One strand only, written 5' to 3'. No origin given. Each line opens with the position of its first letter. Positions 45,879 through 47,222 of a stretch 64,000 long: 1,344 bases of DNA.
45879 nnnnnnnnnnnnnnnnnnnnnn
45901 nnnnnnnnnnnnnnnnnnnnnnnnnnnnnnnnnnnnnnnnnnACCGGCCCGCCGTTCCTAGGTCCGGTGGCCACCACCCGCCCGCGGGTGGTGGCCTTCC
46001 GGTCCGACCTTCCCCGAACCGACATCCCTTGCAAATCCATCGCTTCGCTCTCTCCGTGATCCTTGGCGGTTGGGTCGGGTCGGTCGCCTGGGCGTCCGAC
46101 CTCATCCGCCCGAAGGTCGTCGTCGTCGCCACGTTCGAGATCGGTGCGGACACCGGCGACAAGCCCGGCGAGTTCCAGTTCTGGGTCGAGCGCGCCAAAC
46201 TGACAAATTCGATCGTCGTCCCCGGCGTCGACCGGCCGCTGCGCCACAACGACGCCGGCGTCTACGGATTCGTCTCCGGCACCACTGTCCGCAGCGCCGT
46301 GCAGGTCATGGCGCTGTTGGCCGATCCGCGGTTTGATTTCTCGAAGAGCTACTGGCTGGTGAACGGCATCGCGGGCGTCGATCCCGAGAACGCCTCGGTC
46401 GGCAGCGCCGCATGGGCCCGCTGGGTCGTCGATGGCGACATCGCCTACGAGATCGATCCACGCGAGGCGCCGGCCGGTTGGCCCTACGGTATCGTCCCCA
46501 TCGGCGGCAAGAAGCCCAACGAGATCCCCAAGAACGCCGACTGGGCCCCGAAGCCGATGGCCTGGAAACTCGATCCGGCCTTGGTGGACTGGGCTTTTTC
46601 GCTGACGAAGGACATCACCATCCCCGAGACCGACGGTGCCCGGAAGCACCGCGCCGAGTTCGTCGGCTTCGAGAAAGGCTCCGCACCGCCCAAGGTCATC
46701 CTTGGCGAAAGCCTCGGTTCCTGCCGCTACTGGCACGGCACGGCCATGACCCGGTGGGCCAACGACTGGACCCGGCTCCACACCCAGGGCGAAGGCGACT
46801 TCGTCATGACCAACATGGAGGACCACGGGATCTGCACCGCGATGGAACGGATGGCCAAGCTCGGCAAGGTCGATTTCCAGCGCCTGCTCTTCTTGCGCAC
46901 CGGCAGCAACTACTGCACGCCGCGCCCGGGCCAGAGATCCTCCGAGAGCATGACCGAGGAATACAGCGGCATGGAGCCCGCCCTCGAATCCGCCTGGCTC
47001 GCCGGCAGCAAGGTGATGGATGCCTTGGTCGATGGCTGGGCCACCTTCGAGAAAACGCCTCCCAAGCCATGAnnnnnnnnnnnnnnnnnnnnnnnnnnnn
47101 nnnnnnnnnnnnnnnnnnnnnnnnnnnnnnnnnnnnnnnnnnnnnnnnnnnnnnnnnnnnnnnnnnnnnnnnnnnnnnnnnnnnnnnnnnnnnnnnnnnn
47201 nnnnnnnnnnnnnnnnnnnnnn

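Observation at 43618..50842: TonB-dependent purine-nucleoside capture with apparently periplasmic deamination and deribosylation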

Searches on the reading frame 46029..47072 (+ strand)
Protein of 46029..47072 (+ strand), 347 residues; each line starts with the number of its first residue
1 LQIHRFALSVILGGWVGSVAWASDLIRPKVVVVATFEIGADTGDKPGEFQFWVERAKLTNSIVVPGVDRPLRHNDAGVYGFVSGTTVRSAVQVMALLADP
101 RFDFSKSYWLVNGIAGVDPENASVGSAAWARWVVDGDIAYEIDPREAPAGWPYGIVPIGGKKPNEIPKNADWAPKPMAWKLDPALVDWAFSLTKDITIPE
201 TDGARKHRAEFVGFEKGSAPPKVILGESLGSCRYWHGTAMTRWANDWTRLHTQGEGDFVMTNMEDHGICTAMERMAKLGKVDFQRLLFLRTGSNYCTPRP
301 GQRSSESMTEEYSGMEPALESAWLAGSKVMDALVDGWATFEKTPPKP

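Call 8: search_protein_families(library=pfam, proteins=[window:46029-47072:+], max_evalue=0.01)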
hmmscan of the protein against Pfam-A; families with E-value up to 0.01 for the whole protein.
window:46029-47072:+ (347 aa): 1 family
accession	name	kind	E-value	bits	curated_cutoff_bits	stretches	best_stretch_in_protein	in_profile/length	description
PF06516.17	NUP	-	2.1e-102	343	27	1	28-343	2-311/313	Purine nucleoside permease (NUP)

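Call 9: search_protein_families(library=ncbifam, proteins=[window:46029-47072:+], max_evalue=0.001)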
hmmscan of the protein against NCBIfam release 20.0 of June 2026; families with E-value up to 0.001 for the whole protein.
window:46029-47072:+ (347 aa): 0 families

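Call 13: search_solved_structures(query=window:46029-47072:+, max_evalue=1, show_alignments=1)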
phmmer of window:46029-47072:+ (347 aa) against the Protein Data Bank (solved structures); distinct sequences matched with E-value up to 1: 0.

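Call 23: find_homologous_proteins(query=window:46029-47072:+, max_evalue=0.00001)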
Query window:46029-47072:+ (347 aa): 3835 proteins with E <= 0.00001 among 6942 candidates; the best 120 are listed.
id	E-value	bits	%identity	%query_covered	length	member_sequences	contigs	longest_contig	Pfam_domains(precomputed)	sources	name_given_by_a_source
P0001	1.6e-199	681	89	94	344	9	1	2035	PF06516.18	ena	-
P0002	1.4e-197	674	82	100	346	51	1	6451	PF06516.18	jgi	jgi:purine nucleoside permease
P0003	5.2e-181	620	90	86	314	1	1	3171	PF06516.18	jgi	-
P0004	5.3e-171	587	76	92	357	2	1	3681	PF06516.18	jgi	jgi:purine nucleoside permease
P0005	4.9e-168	577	74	95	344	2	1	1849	PF06516.18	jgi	jgi:purine nucleoside permease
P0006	1.8e-166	572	73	94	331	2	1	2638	PF06516.18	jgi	-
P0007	9.7e-164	563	73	94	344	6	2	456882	PF06516.18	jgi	jgi:purine nucleoside permease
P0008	1.1e-163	563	71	96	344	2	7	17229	PF06516.18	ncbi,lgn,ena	-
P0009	1.7e-163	562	70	100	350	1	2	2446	PF06516.18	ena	-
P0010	2.5e-163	562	73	93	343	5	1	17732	PF06516.18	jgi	jgi:purine nucleoside permease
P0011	6.4e-163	560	73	93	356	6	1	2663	PF06516.18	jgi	jgi:purine nucleoside permease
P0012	4.7e-162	558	72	94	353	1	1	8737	PF06516.18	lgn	-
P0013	1.9e-161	556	72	93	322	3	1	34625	PF06516.18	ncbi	ncbi:MAG: purine nucleoside permease [Limisphaerales bacterium]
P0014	2.8e-160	552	70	98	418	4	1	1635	PF06516.18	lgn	-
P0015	1.2e-159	550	70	94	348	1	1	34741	PF06516.18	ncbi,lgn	-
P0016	2.5e-159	549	70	94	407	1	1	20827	PF06516.18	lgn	-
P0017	9.1e-159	547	70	96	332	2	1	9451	PF06516.18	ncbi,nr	ncbi:MAG TPA: purine nucleoside permease, partial [Candidatus Limnocylindria bacterium]|nr:purine nu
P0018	7.5e-158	544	73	90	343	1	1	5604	PF06516.18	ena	-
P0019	6.8e-157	541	72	94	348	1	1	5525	PF06516.18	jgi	jgi:purine nucleoside permease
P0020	2.3e-151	522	64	98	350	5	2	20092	PF06516.18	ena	-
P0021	2.1e-150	519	65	98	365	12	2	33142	PF06516.18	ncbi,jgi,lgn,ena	-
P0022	2.4e-150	519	65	96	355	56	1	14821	PF06516.18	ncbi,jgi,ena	jgi:purine nucleoside permease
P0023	8.6e-148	511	66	92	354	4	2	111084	PF06516.18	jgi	jgi:purine nucleoside permease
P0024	1.1e-145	504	63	97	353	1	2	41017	PF06516.18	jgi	jgi:purine nucleoside permease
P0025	2.6e-144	499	65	94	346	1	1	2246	PF06516.18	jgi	jgi:purine nucleoside permease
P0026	5.2e-142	492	64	94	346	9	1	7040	PF06516.18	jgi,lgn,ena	-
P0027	6.9e-142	491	61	99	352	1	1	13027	PF06516.18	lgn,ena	-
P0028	7.1e-142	491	61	99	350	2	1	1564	PF06516.18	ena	-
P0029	8.3e-142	491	64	93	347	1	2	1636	PF06516.18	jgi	jgi:purine nucleoside permease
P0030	1.6e-141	490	62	97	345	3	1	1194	PF06516.18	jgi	jgi:purine nucleoside permease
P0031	7.0e-141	488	65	93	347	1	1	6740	PF06516.18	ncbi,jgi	ncbi:MAG TPA: purine nucleoside permease [Lacunisphaera sp.]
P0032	7.3e-141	488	65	93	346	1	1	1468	PF06516.18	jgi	-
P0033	7.5e-141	488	63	94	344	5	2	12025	PF06516.18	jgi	jgi:purine nucleoside permease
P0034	1.0e-140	487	64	92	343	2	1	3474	PF06516.18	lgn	-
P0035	1.5e-140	487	64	94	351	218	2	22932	PF06516.18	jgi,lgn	jgi:purine nucleoside permease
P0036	1.6e-140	487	61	98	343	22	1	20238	PF06516.18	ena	-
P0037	1.7e-140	487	64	93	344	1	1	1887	PF06516.18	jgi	jgi:purine nucleoside permease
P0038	1.7e-140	487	64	93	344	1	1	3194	PF06516.18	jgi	jgi:purine nucleoside permease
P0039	1.9e-140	487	64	93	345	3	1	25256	PF06516.18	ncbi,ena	-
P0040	3.1e-140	486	62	96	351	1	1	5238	PF06516.18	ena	-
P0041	3.5e-140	486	60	100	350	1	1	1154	PF06516.18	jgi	jgi:purine nucleoside permease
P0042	6.2e-140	485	65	93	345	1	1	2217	PF06516.18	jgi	jgi:purine nucleoside permease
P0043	7.7e-140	485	59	99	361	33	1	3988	PF06516.18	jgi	-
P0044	1.0e-139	484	64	93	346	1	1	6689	PF06516.18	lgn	-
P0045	1.4e-139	484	63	94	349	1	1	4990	PF06516.18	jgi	jgi:purine nucleoside permease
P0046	2.0e-139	483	60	99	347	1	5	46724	PF06516.18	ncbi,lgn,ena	-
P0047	3.3e-139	482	63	93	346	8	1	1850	PF06516.18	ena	-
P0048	4.4e-139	482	64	93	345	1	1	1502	PF06516.18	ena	-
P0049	4.6e-139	482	62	93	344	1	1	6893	PF06516.18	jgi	jgi:purine nucleoside permease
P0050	5.6e-139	482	61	98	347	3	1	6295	PF06516.18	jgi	jgi:purine nucleoside permease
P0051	6.3e-139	482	63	94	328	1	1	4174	PF06516.18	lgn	-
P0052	6.7e-139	481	62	94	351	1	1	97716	PF06516.18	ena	-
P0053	7.3e-139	481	60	100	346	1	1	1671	PF06516.18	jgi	jgi:purine nucleoside permease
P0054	7.8e-139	481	64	93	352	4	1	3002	PF06516.18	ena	-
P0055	8.1e-139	481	62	94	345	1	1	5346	PF06516.18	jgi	-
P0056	1.1e-138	481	62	93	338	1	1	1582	PF06516.18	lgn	-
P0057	1.2e-138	481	64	93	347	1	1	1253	PF06516.18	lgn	-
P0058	1.8e-138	480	62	99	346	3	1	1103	PF06516.18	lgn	-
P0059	2.3e-138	480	62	93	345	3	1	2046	PF06516.18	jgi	jgi:purine nucleoside permease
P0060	2.5e-138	480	63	92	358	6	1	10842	PF06516.18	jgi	jgi:purine nucleoside permease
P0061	2.6e-138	479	63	94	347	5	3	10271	PF06516.18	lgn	-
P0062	3.0e-138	479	61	99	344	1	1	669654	PF06516.18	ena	-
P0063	3.0e-138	479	63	95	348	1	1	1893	PF06516.18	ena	-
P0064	3.1e-138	479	63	93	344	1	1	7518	PF06516.18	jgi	jgi:purine nucleoside permease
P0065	3.2e-138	479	64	93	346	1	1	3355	PF06516.18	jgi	jgi:purine nucleoside permease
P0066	3.6e-138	479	63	94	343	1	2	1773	PF06516.18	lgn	-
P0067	3.8e-138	479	63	93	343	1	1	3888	PF06516.18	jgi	jgi:purine nucleoside permease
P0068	3.9e-138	479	60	99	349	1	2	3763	PF06516.18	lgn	-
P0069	4.4e-138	479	62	93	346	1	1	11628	PF06516.18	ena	-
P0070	5.1e-138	479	61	98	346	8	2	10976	PF06516.18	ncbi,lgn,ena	-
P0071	5.3e-138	478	61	99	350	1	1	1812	PF06516.18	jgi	-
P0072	5.6e-138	478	63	93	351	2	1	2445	PF06516.18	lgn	-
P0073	6.1e-138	478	63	93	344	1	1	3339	PF06516.18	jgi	jgi:purine nucleoside permease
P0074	6.3e-138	478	62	94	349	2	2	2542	PF06516.18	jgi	-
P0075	6.3e-138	478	61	95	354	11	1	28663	PF06516.18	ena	-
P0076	6.8e-138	478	63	93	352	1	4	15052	PF06516.18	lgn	-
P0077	6.9e-138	478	62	93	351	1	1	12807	PF06516.18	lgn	-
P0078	7.3e-138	478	60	99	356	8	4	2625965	PF06516.18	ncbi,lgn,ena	-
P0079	7.4e-138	478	61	94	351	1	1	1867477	PF06516.18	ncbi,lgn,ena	-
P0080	8.2e-138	478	61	99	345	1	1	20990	PF06516.18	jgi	jgi:purine nucleoside permease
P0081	8.3e-138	478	63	94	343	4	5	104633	PF06516.18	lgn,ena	-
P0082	1.1e-137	477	62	93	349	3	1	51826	PF06516.18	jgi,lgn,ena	-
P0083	1.4e-137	477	58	99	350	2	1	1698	PF06516.18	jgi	jgi:purine nucleoside permease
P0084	1.9e-137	477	63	93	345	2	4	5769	PF06516.18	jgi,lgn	jgi:purine nucleoside permease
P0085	4.3e-137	475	63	93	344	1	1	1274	PF06516.18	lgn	-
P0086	1.4e-136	474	63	93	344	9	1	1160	PF06516.18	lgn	-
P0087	1.6e-136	474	61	93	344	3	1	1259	PF06516.18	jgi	-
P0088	2.1e-136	473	63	93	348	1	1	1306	PF06516.18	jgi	jgi:purine nucleoside permease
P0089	2.1e-136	473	58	99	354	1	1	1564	PF06516.18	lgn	-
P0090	2.4e-136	473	62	94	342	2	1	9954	PF06516.18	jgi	jgi:purine nucleoside permease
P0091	2.7e-136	473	62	94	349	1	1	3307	PF06516.18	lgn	-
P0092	3.2e-136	473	59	99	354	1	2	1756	PF06516.18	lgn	-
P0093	3.9e-136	472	62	93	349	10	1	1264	PF06516.18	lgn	-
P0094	4.0e-136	472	62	92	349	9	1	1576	PF06516.18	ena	-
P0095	4.1e-136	472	63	92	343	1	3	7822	PF06516.18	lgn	-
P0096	4.5e-136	472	58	99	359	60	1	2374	PF06516.18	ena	-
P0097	5.0e-136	472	63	93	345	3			PF06516.18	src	-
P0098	6.5e-136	472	60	99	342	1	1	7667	PF06516.18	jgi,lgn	jgi:purine nucleoside permease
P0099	7.0e-136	471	61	98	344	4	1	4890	PF06516.18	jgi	jgi:purine nucleoside permease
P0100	7.3e-136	471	61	95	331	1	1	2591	PF06516.18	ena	-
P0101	7.3e-136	471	62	93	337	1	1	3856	PF06516.18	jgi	jgi:purine nucleoside permease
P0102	8.7e-136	471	62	93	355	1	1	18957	PF06516.18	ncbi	ncbi:MAG TPA: purine nucleoside permease [Opitutaceae bacterium]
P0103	1.0e-135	471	60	99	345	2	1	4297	PF06516.18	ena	-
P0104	1.1e-135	471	61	93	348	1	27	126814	PF06516.18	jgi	jgi:purine nucleoside permease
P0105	1.3e-135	471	62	94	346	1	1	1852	PF06516.18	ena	-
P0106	1.3e-135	471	62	93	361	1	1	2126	PF06516.18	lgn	-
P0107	1.5e-135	470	60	99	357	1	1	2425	PF06516.18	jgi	-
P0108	1.6e-135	470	60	96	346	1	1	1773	PF06516.18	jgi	-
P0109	1.8e-135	470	61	93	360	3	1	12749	PF06516.18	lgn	-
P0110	2.1e-135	470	60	93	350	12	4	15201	PF06516.18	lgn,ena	-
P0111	3.2e-135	469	62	94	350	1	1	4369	PF06516.18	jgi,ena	-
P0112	3.4e-135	469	59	99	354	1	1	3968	PF06516.18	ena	-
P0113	4.1e-135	469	60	97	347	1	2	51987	PF06516.18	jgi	jgi:purine nucleoside permease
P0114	4.1e-135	469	62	93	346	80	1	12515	PF06516.18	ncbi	-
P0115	4.5e-135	469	62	93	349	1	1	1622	PF06516.18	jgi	jgi:purine nucleoside permease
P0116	4.6e-135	469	57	100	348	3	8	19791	PF06516.18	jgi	jgi:purine nucleoside permease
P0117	5.3e-135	469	60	95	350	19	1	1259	PF06516.18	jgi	-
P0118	6.0e-135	468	60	98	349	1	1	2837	PF06516.18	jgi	jgi:purine nucleoside permease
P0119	1.3e-134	467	60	98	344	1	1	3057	PF06516.18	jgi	-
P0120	1.7e-134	467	61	94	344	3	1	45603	PF06516.18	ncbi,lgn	-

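Call 25: find_related_loci(query=A1, collection=genome_contigs, flank=10000)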
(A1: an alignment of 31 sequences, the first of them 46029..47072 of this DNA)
Query A1 (347 aa) in genome_contigs; peptide patterns used: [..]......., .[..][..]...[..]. (x = any residue, [..] = any of these).
162 stretches matched a pattern; 119 encode a relative of the query (tblastn E <= 1e-3); the best 80 are kept; 80 distinct loci.
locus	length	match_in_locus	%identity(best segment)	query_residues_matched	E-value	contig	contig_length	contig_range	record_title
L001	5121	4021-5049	94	1-343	0e+0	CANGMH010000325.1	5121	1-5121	MAG: Verrucomicrobia bacterium isolate Jr-7aug17-240 genome assembly, contig: Jr-7aug17-C29775, whole genome shotgun seq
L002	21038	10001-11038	83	1-346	0e+0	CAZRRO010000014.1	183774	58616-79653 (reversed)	MAG TPA_asm: uncultured Verrucomicrobiota bacterium isolate SRP302895_co1_249 genome assembly, contig: NODE_146_length_1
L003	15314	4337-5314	89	22-347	0e+0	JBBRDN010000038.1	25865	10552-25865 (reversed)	MAG: Verrucomicrobiota bacterium isolate Co_metawrap_2452 Cmw_2452_k141_22010036_length_25865_cov_10.0000, whole genome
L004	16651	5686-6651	89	26-347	0e+0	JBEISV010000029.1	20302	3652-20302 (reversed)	MAG: Verrucomicrobiales bacterium isolate Sample-107-S80-bin-69 Sample_107_S80-bin_69-k141_2188541, whole genome shotgun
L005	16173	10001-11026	82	2-346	0e+0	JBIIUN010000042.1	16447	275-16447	MAG: Candidatus Kapaibacterium sp. isolate ME2004-09-02_3300034061_group2_bin113 Rohwer_bin2681_scaffold_3167_c1, whole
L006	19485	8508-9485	87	22-347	0e+0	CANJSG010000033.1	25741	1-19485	MAG: Verrucomicrobia bacterium isolate RH-23may17-314 genome assembly, contig: RH-23may17-C13622, whole genome shotgun s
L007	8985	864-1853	71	14-346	1e-164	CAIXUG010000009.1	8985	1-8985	MAG: uncultured Verrucomicrobia bacterium isolate YR3_bin-1454 genome assembly, contig: bin-1454:09/90, whole genome sho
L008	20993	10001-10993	72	16-346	8e-164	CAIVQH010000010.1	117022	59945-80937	MAG: uncultured Verrucomicrobia bacterium isolate Umea2_bin-2232 genome assembly, contig: bin-2232:10/60, whole genome s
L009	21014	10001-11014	70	6-346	7e-163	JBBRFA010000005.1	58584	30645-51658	MAG: Chthoniobacterales bacterium isolate Co_metawrap_2544 Cmw_2544_k141_9049034_length_58584_cov_31.6186, whole genome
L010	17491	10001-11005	70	7-346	5e-163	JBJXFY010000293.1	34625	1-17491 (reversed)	MAG: Limisphaerales bacterium isolate F1F2.bin.388 k127_5716736, whole genome shotgun sequence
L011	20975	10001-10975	70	22-346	2e-161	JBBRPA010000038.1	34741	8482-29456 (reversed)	MAG: Chthoniobacterales bacterium isolate La1_metabat2.366 LA1C_B2.366_k141_2093560L_34741_cov_58.4346, whole genome sho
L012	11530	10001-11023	65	7-345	2e-152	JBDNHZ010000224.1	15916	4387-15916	MAG: Verrucomicrobiota bacterium isolate concoct.48.WLB k141_653139, whole genome shotgun sequence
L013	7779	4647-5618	68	22-345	5e-152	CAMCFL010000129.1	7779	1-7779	MAG: Akkermansia muciniphila isolate MH-21oct19-97 genome assembly, contig: MH-21oct19-C15387, whole genome shotgun sequ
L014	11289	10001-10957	67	28-346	2e-150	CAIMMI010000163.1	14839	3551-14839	MAG: uncultured Verrucomicrobia bacterium isolate Ja1_bin-3224 genome assembly, contig: bin-3224:163/362, whole genome s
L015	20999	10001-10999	64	14-346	2e-149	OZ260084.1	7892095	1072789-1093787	MAG: Limisphaerales bacterium isolate NI281-mx-bin16 genome assembly, chromosome: 1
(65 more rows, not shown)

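Call 30: find_encoding_contigs(protein=P0007, flank=10000, max_places=2)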
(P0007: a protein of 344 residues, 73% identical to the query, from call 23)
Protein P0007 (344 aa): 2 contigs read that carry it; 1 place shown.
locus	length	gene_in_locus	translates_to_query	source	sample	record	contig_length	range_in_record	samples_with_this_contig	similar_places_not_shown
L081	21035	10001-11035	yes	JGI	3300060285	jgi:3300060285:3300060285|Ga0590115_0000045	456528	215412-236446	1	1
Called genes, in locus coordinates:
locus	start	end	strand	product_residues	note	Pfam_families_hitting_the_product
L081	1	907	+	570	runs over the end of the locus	PF00890:FAD_binding_2 (weak), PF07992:Pyr_redox_2 (weak), PF12831:FAD_oxidored, PF13450:NAD_binding_8 (weak)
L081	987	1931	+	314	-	PF04616:Glyco_hydro_43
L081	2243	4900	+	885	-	PF02368:Big_2 (faint), PF07583:PSCyt2, PF07587:PSD1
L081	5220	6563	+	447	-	PF07394:DUF1501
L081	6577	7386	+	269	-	PF04151:PPC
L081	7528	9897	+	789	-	PF07715:Plug, PF00593:TonB_dep_Rec_b-barrel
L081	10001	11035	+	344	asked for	PF06516:NUP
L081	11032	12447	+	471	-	PF00962:A_deaminase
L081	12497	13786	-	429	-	PF07221:GlcNAc_2-epim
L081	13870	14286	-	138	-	PF13470:PIN_3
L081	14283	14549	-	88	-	PF04014:MazE_antitoxin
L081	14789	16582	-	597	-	PF14561:TPR_20 (faint), PF13181:TPR_8 (faint), PF13414:TPR_11 (faint), PF13432:TPR_16, PF14559:TPR_19 (weak), PF00515:TPR_1 (weak), PF07719:TPR_2 (weak), PF14559:TPR_19, +6 more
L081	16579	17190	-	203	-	PF08534:Redoxin (weak), PF00578:AhpC-TSA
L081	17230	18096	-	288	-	-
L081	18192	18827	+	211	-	-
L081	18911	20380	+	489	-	PF04932:Wzy_C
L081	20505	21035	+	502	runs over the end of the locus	PF13727:CoA_binding_3, PF02397:Bac_transf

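Call 31: find_encoding_contigs(protein=P0078, flank=10000, max_places=2)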
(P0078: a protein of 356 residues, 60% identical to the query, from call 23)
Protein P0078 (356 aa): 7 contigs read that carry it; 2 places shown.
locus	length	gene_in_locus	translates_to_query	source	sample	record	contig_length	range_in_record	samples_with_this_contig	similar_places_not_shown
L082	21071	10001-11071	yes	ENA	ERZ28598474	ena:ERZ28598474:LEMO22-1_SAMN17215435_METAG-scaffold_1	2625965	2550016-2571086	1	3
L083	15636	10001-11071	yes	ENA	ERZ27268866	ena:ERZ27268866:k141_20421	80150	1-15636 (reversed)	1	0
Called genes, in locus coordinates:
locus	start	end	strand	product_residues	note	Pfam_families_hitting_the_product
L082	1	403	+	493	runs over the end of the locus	PF03853:YjeF_N, PF01256:Carb_kinase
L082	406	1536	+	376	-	PF02481:DNA_processg_A, PF17782:WHD_DprA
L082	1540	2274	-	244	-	PF00753:Lactamase_B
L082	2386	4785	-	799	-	PF07944:Beta-AFase-like_GH127_cat, PF20736:Glyco_hydro127M, PF16375:DUF4986, PF20620:DUF6805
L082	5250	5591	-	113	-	PF11969:DcpS_C, PF01230:HIT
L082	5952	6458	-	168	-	-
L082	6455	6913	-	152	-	PF22811:Zn_ribbon_NrdR, PF03477:ATP-cone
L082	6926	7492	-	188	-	PF00117:GATase, PF07722:Peptidase_C26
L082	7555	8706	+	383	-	PF01702:TGT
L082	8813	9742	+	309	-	PF01073:3Beta_HSD (weak), PF01370:Epimerase, PF02719:Polysacc_synt_2 (faint), PF04321:RmlD_sub_bind (weak), PF07993:NAD_binding_4 (faint), PF16363:GDP_Man_Dehyd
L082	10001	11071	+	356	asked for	PF06516:NUP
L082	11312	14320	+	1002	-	PF07517:SecA_DEAD, PF01043:SecA_PP_bind, PF21090:P-loop_SecA, PF07516:SecA_SW, PF02810:SEC-C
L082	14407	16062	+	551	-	PF20154:LNT_N, PF00795:CN_hydrolase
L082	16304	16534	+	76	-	PF11381:DUF3185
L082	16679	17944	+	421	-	-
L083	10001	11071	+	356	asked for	PF06516:NUP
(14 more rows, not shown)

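Call 36: predict_structure(alignment_id=A1)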
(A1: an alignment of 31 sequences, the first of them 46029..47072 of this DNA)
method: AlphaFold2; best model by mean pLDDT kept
length: 347 residues; sequences in the alignment: 31
mean_pLDDT: 87.9   pTM: 0.87
mean pLDDT of the five models: 87.9, 87.5, 84.9, 84.8, 83.4
residues with pLDDT >= 90: 186; 70-90: 131; 50-70: 24; < 50: 6
segments of 3 or more residues with pLDDT < 50: 40-45
pLDDT, mean of each block of 10 residues (from residue 1): 76 67 86 76 60 93 93 97 87 96 98 92 95 90 85 86 73 84 98 93 85 92 93 82 90 90 92 97 97 90 79 80 95 98 93
secondary structure, 60 per line:
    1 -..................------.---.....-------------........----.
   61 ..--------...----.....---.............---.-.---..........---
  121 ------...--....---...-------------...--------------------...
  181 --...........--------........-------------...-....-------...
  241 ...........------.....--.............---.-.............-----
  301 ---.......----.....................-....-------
elements in order: H2-19 E30-34 H48-55 E60-62 E71-73 E78-82 H86-98 E108-117 E127-129 E132-135 E139-141 E155-157 E178-180 H183-193 H202-209 E223-225 E227-230 H238-251 E258-262 H265-277 E286-295 H304-310 H315-335 H337-340

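Call 38: search_protein_families(library=pfam, proteins=[L004:8160-9170:+, L004:9183-10121:+, L004:10136-11143:+, L015:12478-13560:+, L010:11010-11957:+], max_evalue=0.1)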
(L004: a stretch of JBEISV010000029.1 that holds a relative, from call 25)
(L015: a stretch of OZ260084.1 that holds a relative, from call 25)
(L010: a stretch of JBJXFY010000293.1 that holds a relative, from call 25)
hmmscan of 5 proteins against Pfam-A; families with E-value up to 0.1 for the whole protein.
L004:8160-9170:+ (336 aa): 3 families
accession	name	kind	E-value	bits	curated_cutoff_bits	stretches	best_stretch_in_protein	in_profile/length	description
PF19112.6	VanA_C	-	1.1e-25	91.3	23.5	1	153-325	1-187/193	Vanillate O-demethylase oxygenase C-terminal domain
PF00355.32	Rieske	-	6.1e-19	68.2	20.3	1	20-108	2-84/88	Rieske [2Fe-2S] domain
PF19298.5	KshA_C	-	0.0077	16.8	23.3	1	125-304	7-188/207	3-Ketosteroid 9alpha-hydroxylase C-terminal domain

L004:9183-10121:+ (312 aa): 2 families
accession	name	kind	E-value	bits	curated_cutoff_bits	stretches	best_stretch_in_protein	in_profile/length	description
PF01887.21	SAM_HAT_N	-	1.2e-47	161.7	26.3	1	36-182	2-143/145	SAM hydroxide adenosyltransferase N-terminal domain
PF20257.3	SAM_HAT_C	-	9.9e-18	64.7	25.5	1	208-301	1-83/84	SAM hydroxide adenosyltransferase C-terminal domain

L004:10136-11143:+ (335 aa): 2 families
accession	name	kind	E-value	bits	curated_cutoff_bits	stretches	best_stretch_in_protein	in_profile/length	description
PF00962.28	A_deaminase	-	1.4e-44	153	27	1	17-328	1-327/330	Adenosine deaminase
PF19326.5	AMP_deaminase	-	0.0082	15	27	1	192-291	456-552/630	AMP deaminase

L015:12478-13560:+ (360 aa): 2 families
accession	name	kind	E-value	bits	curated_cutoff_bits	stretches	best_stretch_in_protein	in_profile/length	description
PF01887.21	SAM_HAT_N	-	4.9e-48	163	26.3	1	57-206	1-145/145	SAM hydroxide adenosyltransferase N-terminal domain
PF20257.3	SAM_HAT_C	-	1.4e-17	64.2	25.5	1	231-324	2-84/84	SAM hydroxide adenosyltransferase C-terminal domain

L010:11010-11957:+ (315 aa): 1 family
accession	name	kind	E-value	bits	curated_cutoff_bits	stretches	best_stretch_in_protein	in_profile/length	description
PF01048.26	PNP_UDP_1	-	6.8e-21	75.2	25.1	1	72-270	31-217/233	Phosphorylase superfamily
